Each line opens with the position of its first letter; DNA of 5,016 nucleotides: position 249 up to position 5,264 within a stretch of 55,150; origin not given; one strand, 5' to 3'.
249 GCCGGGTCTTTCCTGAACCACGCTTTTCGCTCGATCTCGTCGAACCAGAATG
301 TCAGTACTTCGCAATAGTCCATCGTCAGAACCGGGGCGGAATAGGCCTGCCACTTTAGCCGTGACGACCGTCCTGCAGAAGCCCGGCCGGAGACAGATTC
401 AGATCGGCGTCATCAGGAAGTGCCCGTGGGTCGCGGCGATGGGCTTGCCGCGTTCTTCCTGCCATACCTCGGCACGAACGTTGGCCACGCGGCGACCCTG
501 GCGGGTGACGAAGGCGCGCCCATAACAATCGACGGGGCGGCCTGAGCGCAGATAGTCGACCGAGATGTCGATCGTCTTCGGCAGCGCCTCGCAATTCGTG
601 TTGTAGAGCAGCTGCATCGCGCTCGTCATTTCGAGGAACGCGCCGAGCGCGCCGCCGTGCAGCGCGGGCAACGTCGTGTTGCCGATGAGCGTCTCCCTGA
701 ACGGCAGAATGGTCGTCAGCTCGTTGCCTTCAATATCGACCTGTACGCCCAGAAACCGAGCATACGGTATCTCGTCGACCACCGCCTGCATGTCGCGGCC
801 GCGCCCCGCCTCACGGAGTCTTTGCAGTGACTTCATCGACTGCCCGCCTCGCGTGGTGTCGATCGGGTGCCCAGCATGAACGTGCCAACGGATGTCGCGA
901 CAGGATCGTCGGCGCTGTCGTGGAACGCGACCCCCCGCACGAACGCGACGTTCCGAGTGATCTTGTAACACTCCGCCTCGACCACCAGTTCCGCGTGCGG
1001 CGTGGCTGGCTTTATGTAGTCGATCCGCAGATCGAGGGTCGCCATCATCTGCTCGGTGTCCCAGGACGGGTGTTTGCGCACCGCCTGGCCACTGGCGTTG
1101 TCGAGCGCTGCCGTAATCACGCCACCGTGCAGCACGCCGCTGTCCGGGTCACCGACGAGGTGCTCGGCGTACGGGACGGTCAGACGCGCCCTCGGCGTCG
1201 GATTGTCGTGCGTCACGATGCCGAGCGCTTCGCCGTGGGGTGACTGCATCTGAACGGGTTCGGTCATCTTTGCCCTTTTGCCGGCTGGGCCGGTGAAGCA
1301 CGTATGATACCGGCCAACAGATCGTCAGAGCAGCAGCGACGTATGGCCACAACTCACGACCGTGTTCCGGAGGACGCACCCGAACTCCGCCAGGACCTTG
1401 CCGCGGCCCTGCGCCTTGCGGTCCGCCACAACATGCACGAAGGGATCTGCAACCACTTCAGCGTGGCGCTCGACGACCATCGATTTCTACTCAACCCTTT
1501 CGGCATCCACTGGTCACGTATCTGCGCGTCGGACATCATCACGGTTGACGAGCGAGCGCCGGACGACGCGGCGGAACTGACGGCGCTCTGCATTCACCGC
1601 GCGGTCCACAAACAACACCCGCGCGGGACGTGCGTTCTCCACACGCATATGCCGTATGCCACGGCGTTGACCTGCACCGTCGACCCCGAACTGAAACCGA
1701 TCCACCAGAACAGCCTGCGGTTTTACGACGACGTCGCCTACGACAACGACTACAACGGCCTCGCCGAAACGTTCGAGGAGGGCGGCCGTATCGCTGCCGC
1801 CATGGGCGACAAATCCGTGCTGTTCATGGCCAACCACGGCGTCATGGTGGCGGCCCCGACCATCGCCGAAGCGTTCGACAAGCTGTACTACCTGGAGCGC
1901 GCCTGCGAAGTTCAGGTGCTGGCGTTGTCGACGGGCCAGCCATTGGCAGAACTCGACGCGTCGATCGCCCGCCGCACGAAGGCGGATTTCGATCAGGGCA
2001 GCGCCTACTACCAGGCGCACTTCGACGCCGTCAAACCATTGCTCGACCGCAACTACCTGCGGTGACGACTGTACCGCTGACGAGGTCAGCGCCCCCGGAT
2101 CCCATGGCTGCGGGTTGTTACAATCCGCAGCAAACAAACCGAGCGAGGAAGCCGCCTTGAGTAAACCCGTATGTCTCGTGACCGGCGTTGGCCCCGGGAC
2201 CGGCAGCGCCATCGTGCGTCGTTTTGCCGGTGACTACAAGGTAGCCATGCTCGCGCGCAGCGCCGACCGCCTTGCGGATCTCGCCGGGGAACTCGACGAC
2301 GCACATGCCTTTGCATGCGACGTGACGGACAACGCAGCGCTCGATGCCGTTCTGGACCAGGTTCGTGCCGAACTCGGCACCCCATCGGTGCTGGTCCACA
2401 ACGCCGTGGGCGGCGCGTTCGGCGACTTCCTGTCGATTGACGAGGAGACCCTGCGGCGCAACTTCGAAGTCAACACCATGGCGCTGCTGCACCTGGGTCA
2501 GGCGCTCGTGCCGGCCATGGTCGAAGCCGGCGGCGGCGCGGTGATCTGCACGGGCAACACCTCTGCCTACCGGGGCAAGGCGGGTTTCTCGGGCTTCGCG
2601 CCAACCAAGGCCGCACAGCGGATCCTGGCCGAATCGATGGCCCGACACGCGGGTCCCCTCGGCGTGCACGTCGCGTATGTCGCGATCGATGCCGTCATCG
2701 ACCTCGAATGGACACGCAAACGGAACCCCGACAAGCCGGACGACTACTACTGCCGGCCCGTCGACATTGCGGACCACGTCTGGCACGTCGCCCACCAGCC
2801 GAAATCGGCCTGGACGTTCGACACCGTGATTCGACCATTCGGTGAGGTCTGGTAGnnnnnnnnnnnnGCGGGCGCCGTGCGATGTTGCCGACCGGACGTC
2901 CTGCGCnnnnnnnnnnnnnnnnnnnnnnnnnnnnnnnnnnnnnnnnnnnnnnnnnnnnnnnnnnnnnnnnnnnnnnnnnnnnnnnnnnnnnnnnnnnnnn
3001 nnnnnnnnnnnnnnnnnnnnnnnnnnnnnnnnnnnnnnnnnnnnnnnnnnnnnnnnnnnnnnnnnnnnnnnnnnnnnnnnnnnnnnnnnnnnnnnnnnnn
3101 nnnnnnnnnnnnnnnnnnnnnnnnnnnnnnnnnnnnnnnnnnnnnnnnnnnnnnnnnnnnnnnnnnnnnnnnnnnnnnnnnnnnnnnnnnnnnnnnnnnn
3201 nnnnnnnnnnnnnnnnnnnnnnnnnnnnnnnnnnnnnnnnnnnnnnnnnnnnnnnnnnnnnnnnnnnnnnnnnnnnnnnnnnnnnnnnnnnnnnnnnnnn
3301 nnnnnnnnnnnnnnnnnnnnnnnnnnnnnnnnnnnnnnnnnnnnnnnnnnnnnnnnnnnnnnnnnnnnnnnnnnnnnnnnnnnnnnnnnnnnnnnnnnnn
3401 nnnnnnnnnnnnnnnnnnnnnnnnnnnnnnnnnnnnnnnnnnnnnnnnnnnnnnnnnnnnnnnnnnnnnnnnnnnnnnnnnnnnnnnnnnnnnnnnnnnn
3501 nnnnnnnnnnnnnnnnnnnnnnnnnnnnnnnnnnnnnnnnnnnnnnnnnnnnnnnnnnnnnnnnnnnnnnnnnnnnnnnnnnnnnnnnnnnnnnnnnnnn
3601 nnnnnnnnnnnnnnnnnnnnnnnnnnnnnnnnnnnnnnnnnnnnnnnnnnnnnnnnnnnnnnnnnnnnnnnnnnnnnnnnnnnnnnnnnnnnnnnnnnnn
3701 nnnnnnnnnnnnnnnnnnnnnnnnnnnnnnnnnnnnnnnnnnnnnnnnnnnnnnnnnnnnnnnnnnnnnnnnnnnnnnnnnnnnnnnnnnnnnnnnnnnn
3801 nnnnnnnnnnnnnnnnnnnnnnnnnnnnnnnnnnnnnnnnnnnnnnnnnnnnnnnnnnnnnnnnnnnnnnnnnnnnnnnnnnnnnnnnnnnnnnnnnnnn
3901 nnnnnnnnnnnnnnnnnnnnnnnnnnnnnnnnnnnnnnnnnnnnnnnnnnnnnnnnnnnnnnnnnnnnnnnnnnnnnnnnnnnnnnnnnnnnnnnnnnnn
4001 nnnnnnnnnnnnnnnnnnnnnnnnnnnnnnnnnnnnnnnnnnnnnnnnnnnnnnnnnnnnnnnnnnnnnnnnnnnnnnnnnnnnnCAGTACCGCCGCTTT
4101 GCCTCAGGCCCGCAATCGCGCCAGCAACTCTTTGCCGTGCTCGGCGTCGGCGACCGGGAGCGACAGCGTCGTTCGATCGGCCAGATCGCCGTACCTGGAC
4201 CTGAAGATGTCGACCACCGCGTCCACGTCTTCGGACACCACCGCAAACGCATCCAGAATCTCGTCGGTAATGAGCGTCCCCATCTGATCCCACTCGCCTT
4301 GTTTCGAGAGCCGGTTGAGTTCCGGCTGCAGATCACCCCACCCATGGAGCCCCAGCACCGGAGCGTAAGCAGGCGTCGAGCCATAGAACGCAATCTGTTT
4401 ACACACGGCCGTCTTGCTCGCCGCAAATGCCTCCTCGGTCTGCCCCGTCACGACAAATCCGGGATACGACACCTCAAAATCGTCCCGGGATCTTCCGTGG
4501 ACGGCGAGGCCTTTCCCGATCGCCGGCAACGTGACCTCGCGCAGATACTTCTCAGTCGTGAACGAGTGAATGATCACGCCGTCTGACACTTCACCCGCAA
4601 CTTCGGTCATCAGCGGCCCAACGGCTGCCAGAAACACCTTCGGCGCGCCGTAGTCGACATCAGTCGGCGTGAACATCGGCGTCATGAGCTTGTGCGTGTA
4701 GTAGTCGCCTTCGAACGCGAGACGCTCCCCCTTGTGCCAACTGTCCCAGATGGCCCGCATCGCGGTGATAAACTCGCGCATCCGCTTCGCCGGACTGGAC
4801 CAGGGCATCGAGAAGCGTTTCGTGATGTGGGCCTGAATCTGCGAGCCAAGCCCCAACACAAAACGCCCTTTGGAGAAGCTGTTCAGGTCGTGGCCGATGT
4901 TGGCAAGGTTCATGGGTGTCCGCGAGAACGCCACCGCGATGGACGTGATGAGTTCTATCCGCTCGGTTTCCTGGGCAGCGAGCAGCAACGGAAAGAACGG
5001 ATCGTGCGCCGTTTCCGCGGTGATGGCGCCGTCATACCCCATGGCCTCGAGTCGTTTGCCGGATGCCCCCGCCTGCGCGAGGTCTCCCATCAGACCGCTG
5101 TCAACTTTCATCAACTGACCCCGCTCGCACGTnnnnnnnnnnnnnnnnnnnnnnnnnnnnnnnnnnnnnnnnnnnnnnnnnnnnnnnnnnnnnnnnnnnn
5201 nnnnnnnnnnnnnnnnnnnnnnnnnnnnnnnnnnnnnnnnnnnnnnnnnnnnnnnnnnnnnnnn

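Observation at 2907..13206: Eleven-gene operon: complete F420 pathway, Fno and F420-type redox enzymes, bracketed by two genes with no known F420 role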

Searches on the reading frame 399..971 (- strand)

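Call 54: search_protein_families(library=pfam, proteins=[window:399-971:-], max_evalue=0.001)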
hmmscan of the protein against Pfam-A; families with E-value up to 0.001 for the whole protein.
window:399-971:- (190 aa): 2 families
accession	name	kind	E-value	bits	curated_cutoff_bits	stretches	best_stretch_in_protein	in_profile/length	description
PF03061.28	4HBT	-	3.1e-10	40.7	20.6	1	104-176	4-77/79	Thioesterase superfamily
PF13622.12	4HBT_3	-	1.8e-06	28.5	24.3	1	103-180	10-77/83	Acyl-CoA thioesterase N-terminal domain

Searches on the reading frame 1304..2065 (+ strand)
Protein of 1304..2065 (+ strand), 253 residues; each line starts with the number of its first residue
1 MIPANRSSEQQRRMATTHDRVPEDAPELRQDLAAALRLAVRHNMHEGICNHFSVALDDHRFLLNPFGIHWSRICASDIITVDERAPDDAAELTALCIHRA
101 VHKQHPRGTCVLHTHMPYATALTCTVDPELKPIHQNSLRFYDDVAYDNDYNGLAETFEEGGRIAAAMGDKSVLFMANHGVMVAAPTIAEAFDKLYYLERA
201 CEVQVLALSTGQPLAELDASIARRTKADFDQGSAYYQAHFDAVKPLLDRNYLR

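Call 54: search_protein_families(library=pfam, proteins=[window:1304-2065:+], max_evalue=0.001)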
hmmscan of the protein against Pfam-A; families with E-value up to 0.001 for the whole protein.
window:1304-2065:+ (253 aa): 1 family
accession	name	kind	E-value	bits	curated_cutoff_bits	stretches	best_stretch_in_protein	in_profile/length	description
PF00596.27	Aldolase_II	-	1.1e-43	149.7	22.2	1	30-205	1-183/183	Class II Aldolase and Adducin N-terminal domain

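Call 88: search_protein_families(library=ncbifam, proteins=[window:1304-2065:+], max_evalue=0.00001)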
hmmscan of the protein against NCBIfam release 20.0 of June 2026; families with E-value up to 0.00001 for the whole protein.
window:1304-2065:+ (253 aa): 16 families
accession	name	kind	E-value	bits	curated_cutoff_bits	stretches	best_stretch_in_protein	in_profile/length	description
NF005068.0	PRK06486.1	equivalog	1.4e-81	273.6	269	1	19-249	18-255/262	aldolase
NF005689.0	PRK07490.1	equivalog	6.9e-77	258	260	1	20-249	6-241/248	hypothetical protein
NF005451.0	PRK07044.1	subfamily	2.3e-53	180.9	207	1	11-250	5-250/256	aldolase II superfamily protein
NF004855.0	PRK06208.1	subfamily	2.1e-40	138.7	255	1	7-238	22-260/274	class II aldolase/adducin family protein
NF005484.0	PRK07090.1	equivalog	4.1e-27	95.1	261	1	12-226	15-231/260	aldolase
NF005186.0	PRK06661.1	equivalog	6.2e-24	85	339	1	27-229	5-212/235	hypothetical protein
NF053831.1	RU1PAldHalo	equivalog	1.2e-13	51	300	1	50-222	25-197/208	ribulose-1-phosphate aldolase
NF006413.0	PRK08660.1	equivalog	6.3e-12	45.7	203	1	41-207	15-177/184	aldolase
NF005302.0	PRK06833.1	equivalog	1.4e-11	44.3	264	1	37-214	15-193/214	L-fuculose-phosphate aldolase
NF053537.1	DhpthDcsPhtC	equivalog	7.1e-11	41.9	200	1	29-219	1-205/232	3,4-dihydroxyphthalate decarboxylase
NF043034.1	OxoTetrPhDc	equivalog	1.3e-09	38.2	250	1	27-205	4-186/205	3-oxo-tetronate 4-phosphate decarboxylase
NF005123.0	PRK06557.1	subfamily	5.1e-07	29.6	251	1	53-216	37-204/223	L-ribulose-5-phosphate 4-epimerase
NF002963.0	PRK03634.1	equivalog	1.8e-06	27.2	170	0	160-215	194-249/274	rhamnulose-1-phosphate aldolase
NF004527.0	PRK05874.1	equivalog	2e-06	27.5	308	1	33-214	12-196/218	L-fuculose-phosphate aldolase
NF006672.0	PRK09220.1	equivalog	3.2e-06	26.7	226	0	50-124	33-110/209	methylthioribulose 1-phosphate dehydratase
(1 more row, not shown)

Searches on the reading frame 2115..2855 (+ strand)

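Call 54: search_protein_families(library=pfam, proteins=[window:2115-2855:+], max_evalue=0.001)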
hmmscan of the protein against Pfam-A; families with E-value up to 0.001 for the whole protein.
window:2115-2855:+ (246 aa): 4 families
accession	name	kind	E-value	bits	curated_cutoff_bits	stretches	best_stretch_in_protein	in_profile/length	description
PF00106.31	adh_short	-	1.4e-29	103.5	26.6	1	19-191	2-179/195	short chain dehydrogenase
PF13561.12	adh_short_C2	-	1.4e-20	74.3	27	1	28-190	7-172/236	Enoyl-(Acyl carrier protein) reductase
PF08659.16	KR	-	7.4e-07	29.7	22.6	1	21-179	4-167/180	KR domain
PF01370.27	Epimerase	-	5.6e-05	23.1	20.9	1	21-139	2-114/240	NAD dependent epimerase/dehydratase family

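Call 88: search_protein_families(library=ncbifam, proteins=[window:2115-2855:+], max_evalue=0.00001)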
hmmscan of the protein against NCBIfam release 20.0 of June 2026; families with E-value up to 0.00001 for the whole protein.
window:2115-2855:+ (246 aa): 179 families (the best 25 are shown)
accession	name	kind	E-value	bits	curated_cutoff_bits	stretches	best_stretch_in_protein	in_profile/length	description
NF005559.1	PRK07231.1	subfamily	7.7e-28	97.7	215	1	16-190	3-182/249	glucose 1-dehydrogenase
NF005909.0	PRK07890.1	subfamily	2.7e-25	89.1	258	1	14-190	4-185/260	short chain dehydrogenase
NF006073.0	PRK08219.1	equivalog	4.1e-25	88.8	218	1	17-242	3-225/227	SDR family oxidoreductase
NF004824.0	PRK06180.1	subfamily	1.5e-24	86.6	298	1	17-190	4-179/279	oxidoreductase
NF005495.0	PRK07109.1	subfamily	8.2e-24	84.5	264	1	14-230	5-232/334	SDR family oxidoreductase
NF004526.0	PRK05872.1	subfamily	2.4e-23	82.7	276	1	12-201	5-196/297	short-chain dehydrogenase/reductase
NF005806.0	PRK07666.1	equivalog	3.2e-23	82.3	286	1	16-222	6-217/239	3-ketoacyl-ACP reductase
NF005878.0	PRK07825.1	subfamily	7e-22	78.1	287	1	15-233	7-224/278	short chain dehydrogenase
NF005095.0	PRK06523.1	subfamily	1.9e-21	76.8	231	1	12-190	5-182/261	oxidoreductase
NF004773.0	PRK06113.1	equivalog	2.7e-21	76.2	367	1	13-194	7-192/255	7-alpha-hydroxysteroid dehydrogenase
NF040690.1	mycolate_SDR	equivalog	4.4e-21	75.5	380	1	17-194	8-189/265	mycolate reductase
NF004791.0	PRK06138.1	equivalog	2.1e-20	73.1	312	1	15-191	3-183/252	SDR family oxidoreductase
NF005893.0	PRK07856.1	equivalog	3.2e-20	72.5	255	1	12-192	4-180/255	SDR family oxidoreductase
NF052558.1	MBtsdlDhBudC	equivalog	3.8e-20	72.5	270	1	18-190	4-178/250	meso-2,3-butanediol dehydrogenase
NF009468.0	PRK12826.1-4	equivalog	4e-20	72.6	318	1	15-171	5-167/256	SDR family oxidoreductase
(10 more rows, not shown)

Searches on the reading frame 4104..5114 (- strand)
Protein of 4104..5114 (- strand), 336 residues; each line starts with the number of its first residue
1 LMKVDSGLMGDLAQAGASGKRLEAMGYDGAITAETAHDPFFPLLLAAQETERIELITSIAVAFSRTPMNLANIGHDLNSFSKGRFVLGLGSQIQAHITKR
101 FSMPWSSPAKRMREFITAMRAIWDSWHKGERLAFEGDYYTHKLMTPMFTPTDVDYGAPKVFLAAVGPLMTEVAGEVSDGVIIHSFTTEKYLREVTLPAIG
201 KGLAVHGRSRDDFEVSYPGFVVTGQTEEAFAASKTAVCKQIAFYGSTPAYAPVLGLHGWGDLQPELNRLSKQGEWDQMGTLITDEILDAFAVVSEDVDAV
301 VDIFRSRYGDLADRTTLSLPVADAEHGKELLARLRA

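Call 4: search_protein_families(library=pfam, proteins=[window:4104-5114:-], max_evalue=0.01)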
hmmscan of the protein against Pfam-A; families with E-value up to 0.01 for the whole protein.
window:4104-5114:- (336 aa): 1 family
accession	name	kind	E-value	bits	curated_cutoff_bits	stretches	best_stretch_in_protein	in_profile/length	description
PF00296.26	Bac_luciferase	-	2.2e-56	192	27.9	1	10-306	19-306/314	Luciferase-like monooxygenase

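Call 5: search_protein_families(library=ncbifam, proteins=[window:4104-5114:-], max_evalue=0.01)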
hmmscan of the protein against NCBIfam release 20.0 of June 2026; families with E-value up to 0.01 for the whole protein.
window:4104-5114:- (336 aa): 21 families
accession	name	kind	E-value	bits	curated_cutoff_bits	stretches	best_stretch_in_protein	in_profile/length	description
TIGR03617.1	F420_MSMEG_2256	subfamily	3.1e-140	466.6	278.15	1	20-325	2-307/318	TIGR03617 family F420-dependent LLM class oxidoreductase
TIGR04024.1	F420_NP1902A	hypoth_equivalog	6.9e-32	110.5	345.4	1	18-302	20-294/330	TIGR04024 family LLM class F420-dependent oxidoreductase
TIGR03564.1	F420_MSMEG_4879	subfamily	4e-28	98.8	234.25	1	35-259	22-233/265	TIGR03564 family F420-dependent LLM class oxidoreductase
TIGR03555.1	F420_mer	equivalog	4.3e-27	95.4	348.7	1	42-301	43-288/325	5,10-methylenetetrahydromethanopterin reductase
NF002619.0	PRK02271.1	equivalog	1.1e-26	93.9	276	1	21-295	22-284/329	5,10-methylenetetrahydromethanopterin reductase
TIGR03559.1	F420_Rv3520c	subfamily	1.6e-24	86.6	335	1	9-296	9-304/325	LLM class F420-dependent oxidoreductase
TIGR03841.1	F420_Rv3093c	subfamily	5e-19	68.8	213.65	1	20-303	17-280/298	LLM class F420-dependent oxidoreductase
TIGR03619.1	F420_Rv2161c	subfamily_domain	9.3e-19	68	166.9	1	33-218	40-217/247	TIGR03619 family F420-dependent LLM class oxidoreductase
TIGR03857.1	F420_MSMEG_2249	hypoth_equivalog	3.5e-17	62.6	218.4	1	47-191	50-185/329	TIGR03857 family LLM class F420-dependent oxidoreductase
TIGR03560.1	F420_Rv1855c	subfamily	3e-15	56.7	231.4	1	34-167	47-177/227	TIGR03560 family F420-dependent LLM class oxidoreductase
TIGR03554.1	F420_G6P_DH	equivalog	1.2e-13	50.8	420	1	47-213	60-223/331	glucose-6-phosphate dehydrogenase (coenzyme-F420)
TIGR04021.1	LLM_DMSO2_sfnG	equivalog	4.3e-11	42.8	382.95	1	25-228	49-243/350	dimethylsulfone monooxygenase SfnG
TIGR04465.1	ArgArg_F420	equivalog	2.2e-10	40.2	470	1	39-232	96-281/364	F420-dependent hydroxymycolic acid dehydrogenase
TIGR03620.1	F420_MSMEG_4141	subfamily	2.3e-10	40.3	219.8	1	13-122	18-122/280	TIGR03620 family F420-dependent LLM class oxidoreductase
TIGR03621.1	F420_MSMEG_2516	subfamily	1.4e-09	37.5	213.15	1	17-189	18-182/295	TIGR03621 family F420-dependent LLM class oxidoreductase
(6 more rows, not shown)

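Call 87: search_solved_structures(query=window:4104-5114:-, max_evalue=1e-10)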
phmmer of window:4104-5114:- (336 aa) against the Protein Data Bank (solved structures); distinct sequences matched with E-value up to 1e-10: 8.
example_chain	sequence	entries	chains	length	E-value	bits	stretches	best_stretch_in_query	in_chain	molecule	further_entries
8qpl_A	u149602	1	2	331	1.7e-17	66.8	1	40-300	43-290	5,10-methylenetetrahydromethanopterin reductase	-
8qq8_A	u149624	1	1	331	1.7e-17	66.8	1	40-300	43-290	5,10-methylenetetrahydromethanopterin reductase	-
8qpm_A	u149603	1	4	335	1.7e-17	66.7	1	40-300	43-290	5,10-methylenetetrahydromethanopterin reductase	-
1f07_A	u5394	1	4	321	1.9e-14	56.7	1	39-296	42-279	COENZYME F420-DEPENDENT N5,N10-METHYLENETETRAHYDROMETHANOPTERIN REDUCTASE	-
1z69_A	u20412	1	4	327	5.9e-14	55.1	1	22-298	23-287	Coenzyme F420-dependent N(5),N(10)-methylenetetrahydromethanopterin reductase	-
1ezw_A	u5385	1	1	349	2.7e-13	53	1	42-307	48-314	COENZYME F420-DEPENDENT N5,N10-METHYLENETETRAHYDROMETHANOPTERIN REDUCTASE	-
3b4y_A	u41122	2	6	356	6e-12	48.5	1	36-214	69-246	PROBABLE F420-DEPENDENT GLUCOSE-6-PHOSPHATE DEHYDROGENASE FGD1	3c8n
5lxe_A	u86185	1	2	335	1.1e-11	47.7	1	34-207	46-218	F420-dependent glucose-6-phosphate dehydrogenase 1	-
